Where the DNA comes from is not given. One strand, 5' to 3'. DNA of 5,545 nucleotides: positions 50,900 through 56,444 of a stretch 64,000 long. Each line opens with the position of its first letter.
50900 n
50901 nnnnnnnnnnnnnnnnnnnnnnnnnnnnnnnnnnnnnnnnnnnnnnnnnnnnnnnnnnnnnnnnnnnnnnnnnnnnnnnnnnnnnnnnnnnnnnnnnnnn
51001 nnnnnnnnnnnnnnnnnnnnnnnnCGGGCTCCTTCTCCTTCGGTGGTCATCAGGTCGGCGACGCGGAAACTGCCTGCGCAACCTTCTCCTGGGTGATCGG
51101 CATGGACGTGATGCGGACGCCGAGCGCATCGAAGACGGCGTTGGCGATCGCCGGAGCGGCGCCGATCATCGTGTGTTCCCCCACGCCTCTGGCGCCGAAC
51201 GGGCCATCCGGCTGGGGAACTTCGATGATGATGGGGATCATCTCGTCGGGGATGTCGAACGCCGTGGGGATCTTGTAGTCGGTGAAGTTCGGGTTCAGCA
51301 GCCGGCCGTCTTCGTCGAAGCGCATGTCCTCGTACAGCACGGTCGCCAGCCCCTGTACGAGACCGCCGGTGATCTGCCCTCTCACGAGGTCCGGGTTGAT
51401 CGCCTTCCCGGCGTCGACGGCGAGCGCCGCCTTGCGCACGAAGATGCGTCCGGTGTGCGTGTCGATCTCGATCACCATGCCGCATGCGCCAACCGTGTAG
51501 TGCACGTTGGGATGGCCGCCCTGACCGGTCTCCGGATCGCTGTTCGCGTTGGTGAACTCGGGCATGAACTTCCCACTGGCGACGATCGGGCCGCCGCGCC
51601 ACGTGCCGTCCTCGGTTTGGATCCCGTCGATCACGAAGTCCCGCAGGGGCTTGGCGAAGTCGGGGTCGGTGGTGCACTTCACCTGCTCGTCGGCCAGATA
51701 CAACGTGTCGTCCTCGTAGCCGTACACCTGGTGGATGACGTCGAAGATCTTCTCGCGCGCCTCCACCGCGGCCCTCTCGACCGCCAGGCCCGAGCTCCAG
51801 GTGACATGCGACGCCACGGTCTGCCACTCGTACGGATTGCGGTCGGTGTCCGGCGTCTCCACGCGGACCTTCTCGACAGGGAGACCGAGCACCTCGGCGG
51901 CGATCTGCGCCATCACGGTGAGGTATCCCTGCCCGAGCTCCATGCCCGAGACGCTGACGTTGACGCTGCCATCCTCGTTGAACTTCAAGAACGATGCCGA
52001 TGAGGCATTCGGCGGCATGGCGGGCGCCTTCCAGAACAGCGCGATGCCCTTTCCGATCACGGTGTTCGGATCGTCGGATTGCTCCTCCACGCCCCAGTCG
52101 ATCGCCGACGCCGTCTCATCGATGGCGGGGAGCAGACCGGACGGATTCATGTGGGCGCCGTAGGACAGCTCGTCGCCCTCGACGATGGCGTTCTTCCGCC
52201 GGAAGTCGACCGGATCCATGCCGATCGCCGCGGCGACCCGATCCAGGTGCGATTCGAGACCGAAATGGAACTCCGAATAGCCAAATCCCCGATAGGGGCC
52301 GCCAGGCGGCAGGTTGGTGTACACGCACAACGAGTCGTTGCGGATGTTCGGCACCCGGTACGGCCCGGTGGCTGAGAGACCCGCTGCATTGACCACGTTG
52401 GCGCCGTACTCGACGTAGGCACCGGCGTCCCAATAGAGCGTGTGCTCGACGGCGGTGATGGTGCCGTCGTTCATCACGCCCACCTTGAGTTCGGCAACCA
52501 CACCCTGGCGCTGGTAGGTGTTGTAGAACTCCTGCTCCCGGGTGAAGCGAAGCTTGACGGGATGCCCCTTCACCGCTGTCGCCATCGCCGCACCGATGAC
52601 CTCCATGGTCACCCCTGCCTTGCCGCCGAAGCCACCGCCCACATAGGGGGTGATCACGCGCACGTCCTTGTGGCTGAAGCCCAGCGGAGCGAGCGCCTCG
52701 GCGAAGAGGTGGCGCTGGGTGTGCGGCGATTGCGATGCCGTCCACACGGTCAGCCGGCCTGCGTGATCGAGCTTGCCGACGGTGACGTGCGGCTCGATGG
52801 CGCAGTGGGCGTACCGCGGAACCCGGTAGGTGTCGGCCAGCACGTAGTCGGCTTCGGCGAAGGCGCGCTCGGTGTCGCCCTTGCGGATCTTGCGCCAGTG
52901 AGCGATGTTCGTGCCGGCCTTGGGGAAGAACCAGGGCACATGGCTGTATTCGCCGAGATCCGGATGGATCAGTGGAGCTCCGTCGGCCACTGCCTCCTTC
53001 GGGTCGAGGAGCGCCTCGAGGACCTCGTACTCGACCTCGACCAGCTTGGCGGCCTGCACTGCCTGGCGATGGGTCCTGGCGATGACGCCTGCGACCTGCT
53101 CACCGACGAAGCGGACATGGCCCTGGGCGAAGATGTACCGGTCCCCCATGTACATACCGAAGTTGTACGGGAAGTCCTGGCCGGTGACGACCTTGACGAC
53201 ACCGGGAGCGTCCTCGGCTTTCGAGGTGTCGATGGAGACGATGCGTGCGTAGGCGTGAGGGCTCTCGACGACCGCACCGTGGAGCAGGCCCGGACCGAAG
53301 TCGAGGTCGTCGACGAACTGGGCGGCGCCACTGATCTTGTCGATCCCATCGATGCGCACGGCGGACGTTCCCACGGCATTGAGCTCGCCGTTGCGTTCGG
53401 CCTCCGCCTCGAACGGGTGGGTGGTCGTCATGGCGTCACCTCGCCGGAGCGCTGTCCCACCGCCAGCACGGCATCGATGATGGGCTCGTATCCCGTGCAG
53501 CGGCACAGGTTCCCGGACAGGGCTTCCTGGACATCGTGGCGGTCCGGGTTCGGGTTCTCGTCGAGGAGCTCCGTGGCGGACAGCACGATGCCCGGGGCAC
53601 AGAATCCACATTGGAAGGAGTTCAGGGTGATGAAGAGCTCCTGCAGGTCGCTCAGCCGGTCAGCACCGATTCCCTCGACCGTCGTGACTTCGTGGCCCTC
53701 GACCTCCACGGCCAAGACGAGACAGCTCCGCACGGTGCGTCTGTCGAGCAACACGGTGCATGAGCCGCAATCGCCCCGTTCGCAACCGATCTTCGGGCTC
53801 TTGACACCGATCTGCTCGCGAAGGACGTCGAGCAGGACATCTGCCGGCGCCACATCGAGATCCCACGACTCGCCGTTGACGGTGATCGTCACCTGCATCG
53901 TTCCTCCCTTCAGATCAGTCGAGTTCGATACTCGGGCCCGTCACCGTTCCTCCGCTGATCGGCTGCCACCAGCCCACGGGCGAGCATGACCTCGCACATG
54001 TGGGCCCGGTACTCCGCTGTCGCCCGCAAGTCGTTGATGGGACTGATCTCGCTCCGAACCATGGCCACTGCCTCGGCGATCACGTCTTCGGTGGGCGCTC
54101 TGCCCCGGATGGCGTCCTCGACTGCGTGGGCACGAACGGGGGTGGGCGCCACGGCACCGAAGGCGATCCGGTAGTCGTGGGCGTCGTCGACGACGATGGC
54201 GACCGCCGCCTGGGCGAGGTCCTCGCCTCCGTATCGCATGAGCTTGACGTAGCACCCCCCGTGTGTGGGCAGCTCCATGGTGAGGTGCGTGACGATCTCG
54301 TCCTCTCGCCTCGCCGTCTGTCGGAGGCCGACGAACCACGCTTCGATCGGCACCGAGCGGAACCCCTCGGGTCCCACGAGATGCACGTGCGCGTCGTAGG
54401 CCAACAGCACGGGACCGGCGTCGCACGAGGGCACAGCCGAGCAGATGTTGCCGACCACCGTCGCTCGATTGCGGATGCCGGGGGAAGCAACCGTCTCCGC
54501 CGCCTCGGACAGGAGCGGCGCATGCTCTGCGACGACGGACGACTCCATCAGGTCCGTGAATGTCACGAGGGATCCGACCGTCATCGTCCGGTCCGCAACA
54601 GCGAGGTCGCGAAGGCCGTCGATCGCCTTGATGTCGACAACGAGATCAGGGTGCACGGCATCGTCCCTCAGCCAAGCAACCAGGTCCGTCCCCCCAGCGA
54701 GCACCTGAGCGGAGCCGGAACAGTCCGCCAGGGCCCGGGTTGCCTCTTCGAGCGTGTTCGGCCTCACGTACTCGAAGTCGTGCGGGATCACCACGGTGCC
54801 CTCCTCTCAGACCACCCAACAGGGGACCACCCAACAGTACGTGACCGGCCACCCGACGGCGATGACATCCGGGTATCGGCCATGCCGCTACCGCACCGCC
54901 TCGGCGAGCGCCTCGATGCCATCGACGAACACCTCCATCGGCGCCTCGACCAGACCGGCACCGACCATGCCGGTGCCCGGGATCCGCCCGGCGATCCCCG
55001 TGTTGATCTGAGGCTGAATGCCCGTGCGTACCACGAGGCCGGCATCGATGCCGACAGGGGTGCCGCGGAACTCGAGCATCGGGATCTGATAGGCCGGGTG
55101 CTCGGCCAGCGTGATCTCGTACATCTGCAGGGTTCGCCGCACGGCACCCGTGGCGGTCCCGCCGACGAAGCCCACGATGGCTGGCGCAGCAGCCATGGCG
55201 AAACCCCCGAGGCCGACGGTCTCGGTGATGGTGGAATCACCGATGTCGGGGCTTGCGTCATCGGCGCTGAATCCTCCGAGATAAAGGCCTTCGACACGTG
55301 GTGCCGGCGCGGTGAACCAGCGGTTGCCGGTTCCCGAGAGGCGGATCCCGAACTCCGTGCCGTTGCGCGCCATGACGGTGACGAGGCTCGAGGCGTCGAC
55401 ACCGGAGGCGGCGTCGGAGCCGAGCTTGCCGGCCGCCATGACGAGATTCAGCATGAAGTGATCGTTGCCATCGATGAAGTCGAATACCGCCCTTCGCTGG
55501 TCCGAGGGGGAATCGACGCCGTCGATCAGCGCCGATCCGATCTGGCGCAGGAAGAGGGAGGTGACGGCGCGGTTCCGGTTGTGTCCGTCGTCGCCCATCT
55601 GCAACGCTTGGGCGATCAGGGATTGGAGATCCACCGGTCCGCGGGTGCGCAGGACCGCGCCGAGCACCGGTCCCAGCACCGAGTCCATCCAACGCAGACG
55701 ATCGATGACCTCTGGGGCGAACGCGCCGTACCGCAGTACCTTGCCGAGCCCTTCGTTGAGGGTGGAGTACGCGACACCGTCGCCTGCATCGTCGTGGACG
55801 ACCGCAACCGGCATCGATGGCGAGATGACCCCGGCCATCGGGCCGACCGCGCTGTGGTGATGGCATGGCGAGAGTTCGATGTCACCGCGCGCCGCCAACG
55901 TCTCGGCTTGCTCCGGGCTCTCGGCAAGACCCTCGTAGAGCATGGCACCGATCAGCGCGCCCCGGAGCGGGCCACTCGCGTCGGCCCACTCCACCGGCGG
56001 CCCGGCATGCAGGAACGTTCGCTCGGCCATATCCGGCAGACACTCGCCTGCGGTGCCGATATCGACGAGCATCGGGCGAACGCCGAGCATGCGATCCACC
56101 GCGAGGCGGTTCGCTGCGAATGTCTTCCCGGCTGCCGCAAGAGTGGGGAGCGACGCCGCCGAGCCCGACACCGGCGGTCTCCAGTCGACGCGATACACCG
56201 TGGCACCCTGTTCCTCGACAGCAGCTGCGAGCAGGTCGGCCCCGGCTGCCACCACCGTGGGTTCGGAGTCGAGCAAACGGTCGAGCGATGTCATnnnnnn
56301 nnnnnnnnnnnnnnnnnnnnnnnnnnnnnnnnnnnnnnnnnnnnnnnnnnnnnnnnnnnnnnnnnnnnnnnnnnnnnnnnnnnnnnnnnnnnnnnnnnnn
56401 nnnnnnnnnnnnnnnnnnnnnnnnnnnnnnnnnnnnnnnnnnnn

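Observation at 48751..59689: Ten-gene operon joining a barbiturase-family enzyme, an AllFGH-like trio, a Mo hydroxylase and a thiolase-fold/DUF35 pair: candidate undescribed oxidative pyrimidine / N-heterocycle catabolic system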

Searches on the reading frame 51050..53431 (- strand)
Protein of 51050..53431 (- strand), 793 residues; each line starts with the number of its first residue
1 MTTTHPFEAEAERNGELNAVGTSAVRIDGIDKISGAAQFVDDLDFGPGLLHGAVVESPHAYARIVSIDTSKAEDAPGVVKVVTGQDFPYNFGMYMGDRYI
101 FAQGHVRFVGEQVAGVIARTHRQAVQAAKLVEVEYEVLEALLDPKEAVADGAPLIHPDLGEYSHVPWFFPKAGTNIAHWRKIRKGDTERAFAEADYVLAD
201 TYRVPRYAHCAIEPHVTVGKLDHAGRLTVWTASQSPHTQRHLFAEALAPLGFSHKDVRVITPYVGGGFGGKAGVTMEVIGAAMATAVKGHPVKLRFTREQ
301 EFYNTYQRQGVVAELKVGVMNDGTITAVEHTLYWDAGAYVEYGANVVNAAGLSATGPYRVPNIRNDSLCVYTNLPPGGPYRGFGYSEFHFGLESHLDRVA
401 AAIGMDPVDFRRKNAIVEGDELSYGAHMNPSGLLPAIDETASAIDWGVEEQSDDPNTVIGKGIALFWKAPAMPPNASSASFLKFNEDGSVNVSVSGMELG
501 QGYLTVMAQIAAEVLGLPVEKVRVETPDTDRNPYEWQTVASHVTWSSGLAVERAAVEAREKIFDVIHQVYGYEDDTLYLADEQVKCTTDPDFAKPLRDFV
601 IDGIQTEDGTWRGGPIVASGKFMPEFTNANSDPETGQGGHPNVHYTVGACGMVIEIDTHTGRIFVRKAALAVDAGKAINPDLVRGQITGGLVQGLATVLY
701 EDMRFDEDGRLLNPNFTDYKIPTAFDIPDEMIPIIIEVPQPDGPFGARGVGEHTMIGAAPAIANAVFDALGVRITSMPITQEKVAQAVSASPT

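Call 4: search_protein_families(library=pfam, proteins=[window:51050-53431:-], max_evalue=0.01)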
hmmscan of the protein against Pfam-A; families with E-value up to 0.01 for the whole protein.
window:51050-53431:- (793 aa): 3 families
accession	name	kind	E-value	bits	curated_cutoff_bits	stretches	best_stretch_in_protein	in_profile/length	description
PF02738.23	MoCoBD_1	-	2.8e-78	262.8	27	1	169-415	2-244/244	Molybdopterin cofactor-binding domain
PF20256.3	MoCoBD_2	-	8.5e-70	235.9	27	1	449-728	12-283/283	Molybdopterin cofactor-binding domain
PF01315.27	Ald_Xan_dh_C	-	1.6e-27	96.4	31.3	1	34-138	1-109/110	Aldehyde oxidase and xanthine dehydrogenase, a/b hammerhead domain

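Call 5: search_protein_families(library=ncbifam, proteins=[window:51050-53431:-], max_evalue=0.01)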
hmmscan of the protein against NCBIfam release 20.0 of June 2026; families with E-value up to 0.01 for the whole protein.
window:51050-53431:- (793 aa): 13 families
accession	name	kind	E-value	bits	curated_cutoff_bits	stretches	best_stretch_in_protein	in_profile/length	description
NF043082.1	XdhA_XDHase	equivalog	6.2e-155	517.3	780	1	20-788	1-752/758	xanthine dehydrogenase subunit XdhA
NF007426.0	PRK09970.1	equivalog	6.2e-146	487.5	916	1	18-787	4-754/761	xanthine dehydrogenase molybdenum-binding subunit XdhA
TIGR03194.1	4hydrxCoA_A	equivalog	1.2e-144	483.5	994.55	1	26-787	3-745/746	4-hydroxybenzoyl-CoA reductase subunit alpha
TIGR03196.1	pucD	equivalog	3e-127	426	783.65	1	23-784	6-754/763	xanthine dehydrogenase subunit D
NF041018.1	glyceraldDH_alpha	equivalog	2.7e-113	379.8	790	1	20-784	3-740/741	glyceraldehyde dehydrogenase subunit alpha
TIGR03311.1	Se_dep_XDH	equivalog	1.3e-107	360.9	830.45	2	17-562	159-678/848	selenium-dependent xanthine dehydrogenase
NF045668.1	pterin_aldehy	equivalog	3.6e-106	356.3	1100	2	17-556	172-712/905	molybdopterin-dependent aldehyde oxidoreductase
NF040766.1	CODH_aero_grp5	exception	3.1e-102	343.2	950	1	19-783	4-780/785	aerobic carbon-monoxide dehydrogenase large subunit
NF041671.1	peri_hyde_PaoC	equivalog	2.7e-97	326.9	1180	2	12-587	10-554/735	aldehyde oxidoreductase molybdenum-binding subunit PaoC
TIGR02416.1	CO_dehy_Mo_lg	equivalog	1.5e-94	317.6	991.15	1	33-784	6-767/770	aerobic carbon-monoxide dehydrogenase large subunit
TIGR03313.1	Se_sel_red_Mo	hypoth_equivalog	2.9e-94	316.5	1101.9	3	174-568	351-751/951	molybdopterin-dependent oxidoreductase Mo/Fe-S-binding subunit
TIGR02965.1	xanthine_xdhB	equivalog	2.1e-92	310.6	849.5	1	32-788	13-754/758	xanthine dehydrogenase molybdopterin binding subunit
TIGR02969.1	mam_aldehyde_ox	subfamily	1e-59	202.1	1912.3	2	18-556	574-1096/1330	aldehyde oxidase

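Call 45: search_solved_structures(query=window:51050-53431:-, max_evalue=1e-30)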
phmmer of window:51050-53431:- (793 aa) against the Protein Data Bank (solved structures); distinct sequences matched with E-value up to 1e-30: 41.
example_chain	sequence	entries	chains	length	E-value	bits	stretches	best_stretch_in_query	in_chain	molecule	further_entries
1rm6_A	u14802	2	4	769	9.8e-96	324.9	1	19-790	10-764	4-hydroxybenzoyl-CoA reductase alpha subunit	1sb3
8uem_A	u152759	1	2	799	1.5e-80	274.8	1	33-789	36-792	Carbon monoxide dehydrogenase (Large chain), CoxL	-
1n5w_B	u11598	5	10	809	5.1e-78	266.4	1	2-770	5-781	Carbon monoxide dehydrogenase large chain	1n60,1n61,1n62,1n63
1zxi_B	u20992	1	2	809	6.9e-78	265.9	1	2-770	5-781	Carbon monoxide dehydrogenase large chain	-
7dqx_A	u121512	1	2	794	7.3e-73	249.3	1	19-785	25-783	6-hydroxypseudooxynicotine dehydrogenase complex subunit gamma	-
1ffu_B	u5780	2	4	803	3.6e-70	240.4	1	10-784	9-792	CUTL, MOLYBDOPROTEIN OF CARBON MONOXIDE DEHYDROGENASE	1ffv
1t3q_B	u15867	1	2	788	2.1e-68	234.5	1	18-792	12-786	quinoline 2-oxidoreductase large subunit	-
4zoh_A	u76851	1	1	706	1.4e-67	231.9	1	21-570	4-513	Putative oxidoreductase molybdopterin-binding subunit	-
5g5g_C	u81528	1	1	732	1.6e-63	218.4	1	16-785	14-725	PUTATIVE XANTHINE DEHYDROGENASE YAGS FAD-BINDING SUBUNIT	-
5g5h_C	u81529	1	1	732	4.7e-63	216.9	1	184-583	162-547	Aldehyde oxidoreductase molybdenum-binding subunit PaoC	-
3hrd_A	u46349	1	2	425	7.7e-63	216.2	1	18-440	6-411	Nicotinate dehydrogenase large molybdopterin subunit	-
3sr6_C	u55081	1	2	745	2.4e-62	214.5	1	30-555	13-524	Xanthine dehydrogenase/oxidase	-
3etr_C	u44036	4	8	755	2.6e-62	214.4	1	30-555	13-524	Xanthine dehydrogenase/oxidase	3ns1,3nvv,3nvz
1fiq_C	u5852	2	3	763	2.6e-62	214.4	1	30-555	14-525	XANTHINE OXIDASE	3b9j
3nrz_C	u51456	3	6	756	2.6e-62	214.4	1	30-555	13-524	Xanthine dehydrogenase/oxidase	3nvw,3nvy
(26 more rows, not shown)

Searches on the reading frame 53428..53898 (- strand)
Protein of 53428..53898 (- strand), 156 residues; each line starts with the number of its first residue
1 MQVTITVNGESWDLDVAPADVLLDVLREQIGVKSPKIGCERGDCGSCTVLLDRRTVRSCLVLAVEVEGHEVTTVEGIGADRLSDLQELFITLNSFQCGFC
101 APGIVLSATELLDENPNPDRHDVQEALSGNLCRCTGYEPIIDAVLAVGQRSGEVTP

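Call 4: search_protein_families(library=pfam, proteins=[window:53428-53898:-], max_evalue=0.01)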
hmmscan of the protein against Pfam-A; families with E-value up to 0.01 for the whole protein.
window:53428-53898:- (156 aa): 3 families
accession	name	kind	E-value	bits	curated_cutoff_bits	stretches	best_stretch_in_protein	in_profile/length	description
PF01799.25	Fer2_2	-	9.1e-29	99.9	30.3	1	73-144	1-74/75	[2Fe-2S] binding domain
PF00111.32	Fer2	-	2.3e-07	31.1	21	1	5-63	1-56/77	2Fe-2S iron-sulfur cluster binding domain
PF13085.11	Fer2_3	-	0.006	17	27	1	35-75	48-87/107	2Fe-2S iron-sulfur cluster binding domain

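Call 5: search_protein_families(library=ncbifam, proteins=[window:53428-53898:-], max_evalue=0.01)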
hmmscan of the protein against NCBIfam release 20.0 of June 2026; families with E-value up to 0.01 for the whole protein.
window:53428-53898:- (156 aa): 11 families
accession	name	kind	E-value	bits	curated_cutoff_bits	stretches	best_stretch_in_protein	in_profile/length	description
NF041020.1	glyceraldDH_gamma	equivalog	1.3e-50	171.1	290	1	1-150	11-161/164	glyceraldehyde dehydrogenase subunit gamma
NF043084.2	XdhC_XDHase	equivalog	1.2e-48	164.4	217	1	2-145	2-147/151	xanthine dehydrogenase subunit XdhC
TIGR03198.1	pucE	equivalog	7.4e-46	155.3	254.3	1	2-146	3-147/151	xanthine dehydrogenase subunit E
NF045668.1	pterin_aldehy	equivalog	5.7e-45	153.7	1100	1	2-146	2-150/905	molybdopterin-dependent aldehyde oxidoreductase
TIGR03193.1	4hydroxCoAred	equivalog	2.6e-43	147.4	257.8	1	4-146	3-146/148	4-hydroxybenzoyl-CoA reductase subunit gamma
NF007387.0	PRK09908.1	equivalog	1.6e-39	134.9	212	1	2-147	8-155/159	xanthine dehydrogenase iron sulfur-binding subunit XdhC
TIGR02963.1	xanthine_xdhA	equivalog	3.3e-39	134.8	467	1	14-146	13-156/468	xanthine dehydrogenase small subunit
NF008514.0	PRK11433.1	equivalog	4.2e-39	134.3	322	2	1-114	51-165/218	aldehyde dehydrogenase iron-sulfur subunit PaoA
TIGR03311.1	Se_dep_XDH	equivalog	1.6e-38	132.3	830.45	1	5-146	3-142/848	selenium-dependent xanthine dehydrogenase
TIGR02969.1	mam_aldehyde_ox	subfamily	1.9e-30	105.2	1912.3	1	7-152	7-165/1330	aldehyde oxidase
TIGR03313.1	Se_sel_red_Mo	hypoth_equivalog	8.5e-15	53.5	1101.9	1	6-145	2-142/951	molybdopterin-dependent oxidoreductase Mo/Fe-S-binding subunit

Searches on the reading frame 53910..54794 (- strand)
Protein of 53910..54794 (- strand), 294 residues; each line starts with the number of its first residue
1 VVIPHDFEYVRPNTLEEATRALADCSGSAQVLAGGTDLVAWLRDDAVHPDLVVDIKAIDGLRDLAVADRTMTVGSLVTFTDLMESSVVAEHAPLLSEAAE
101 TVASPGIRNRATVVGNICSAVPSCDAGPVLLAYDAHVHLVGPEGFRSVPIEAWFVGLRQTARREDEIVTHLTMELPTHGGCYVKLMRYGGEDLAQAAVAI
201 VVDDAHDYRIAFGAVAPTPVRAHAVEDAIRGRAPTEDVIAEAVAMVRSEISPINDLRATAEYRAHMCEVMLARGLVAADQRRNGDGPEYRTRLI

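Call 4: search_protein_families(library=pfam, proteins=[window:53910-54794:-], max_evalue=0.01)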
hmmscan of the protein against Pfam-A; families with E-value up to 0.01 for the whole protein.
window:53910-54794:- (294 aa): 2 families
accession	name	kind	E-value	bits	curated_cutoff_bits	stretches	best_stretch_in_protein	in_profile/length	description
PF00941.27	FAD_binding_5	-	3e-46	157.8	27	1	6-171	2-165/170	FAD binding domain in molybdopterin dehydrogenase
PF03450.22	CO_deh_flav_C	-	8.7e-22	77.6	25.5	1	184-275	4-99/102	CO dehydrogenase flavoprotein C-terminal domain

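Call 5: search_protein_families(library=ncbifam, proteins=[window:53910-54794:-], max_evalue=0.01)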
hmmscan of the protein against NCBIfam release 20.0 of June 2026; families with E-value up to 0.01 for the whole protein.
window:53910-54794:- (294 aa): 8 families
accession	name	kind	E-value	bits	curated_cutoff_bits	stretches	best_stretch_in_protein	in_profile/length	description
NF043083.1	XdhB_XDHase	equivalog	2.6e-58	197.4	310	1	8-281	6-286/289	xanthine dehydrogenase subunit XdhB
NF041019.1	glyceraldDH_beta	equivalog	2.9e-56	190.8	350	1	3-276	2-278/280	glyceraldehyde dehydrogenase subunit beta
NF007427.0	PRK09971.1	equivalog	8.1e-55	186.1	287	1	8-283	6-288/292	xanthine dehydrogenase FAD-binding subunit XdhB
TIGR02963.1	xanthine_xdhA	equivalog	1e-44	153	467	1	9-273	195-463/468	xanthine dehydrogenase small subunit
TIGR03195.1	4hydrxCoA_B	equivalog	1.8e-35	122.6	404.55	2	5-119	3-116/321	4-hydroxybenzoyl-CoA reductase subunit beta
TIGR03199.1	pucC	equivalog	1.2e-26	93.6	306.05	1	12-265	1-256/264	xanthine dehydrogenase subunit C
TIGR03312.1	Se_sel_red_FAD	hypoth_equivalog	1.1e-16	60.8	241.5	1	8-280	3-252/257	molybdopterin-dependent oxidoreductase FAD-binding subunit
TIGR02969.1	mam_aldehyde_ox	subfamily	0.0018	15.8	1912.3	1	97-251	335-498/1330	aldehyde oxidase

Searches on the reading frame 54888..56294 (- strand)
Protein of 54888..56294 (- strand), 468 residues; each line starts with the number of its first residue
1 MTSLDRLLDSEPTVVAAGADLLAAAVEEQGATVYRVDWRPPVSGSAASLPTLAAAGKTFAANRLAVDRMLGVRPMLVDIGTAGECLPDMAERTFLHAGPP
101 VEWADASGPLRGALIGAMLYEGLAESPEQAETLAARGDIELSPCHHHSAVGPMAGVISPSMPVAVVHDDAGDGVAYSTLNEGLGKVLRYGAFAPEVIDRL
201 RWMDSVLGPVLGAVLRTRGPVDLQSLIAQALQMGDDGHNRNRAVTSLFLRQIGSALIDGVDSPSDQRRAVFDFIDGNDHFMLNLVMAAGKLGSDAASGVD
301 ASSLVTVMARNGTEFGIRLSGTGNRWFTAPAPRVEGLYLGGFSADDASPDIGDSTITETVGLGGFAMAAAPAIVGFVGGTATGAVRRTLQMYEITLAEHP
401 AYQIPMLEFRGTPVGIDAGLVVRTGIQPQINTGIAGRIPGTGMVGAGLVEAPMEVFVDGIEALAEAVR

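Call 4: search_protein_families(library=pfam, proteins=[window:54888-56294:-], max_evalue=0.01)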
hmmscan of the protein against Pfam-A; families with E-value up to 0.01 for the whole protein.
window:54888-56294:- (468 aa): 1 family
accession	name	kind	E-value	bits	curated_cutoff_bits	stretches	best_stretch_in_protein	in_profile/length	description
PF06545.17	AllG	-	6.7e-92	307.3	27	1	139-354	1-215/215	Oxamate carbamoyltransferase subunit AllG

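Call 5: search_protein_families(library=ncbifam, proteins=[window:54888-56294:-], max_evalue=0.01)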
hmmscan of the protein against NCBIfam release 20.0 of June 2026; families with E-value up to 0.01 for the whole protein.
window:54888-56294:- (468 aa): 0 families
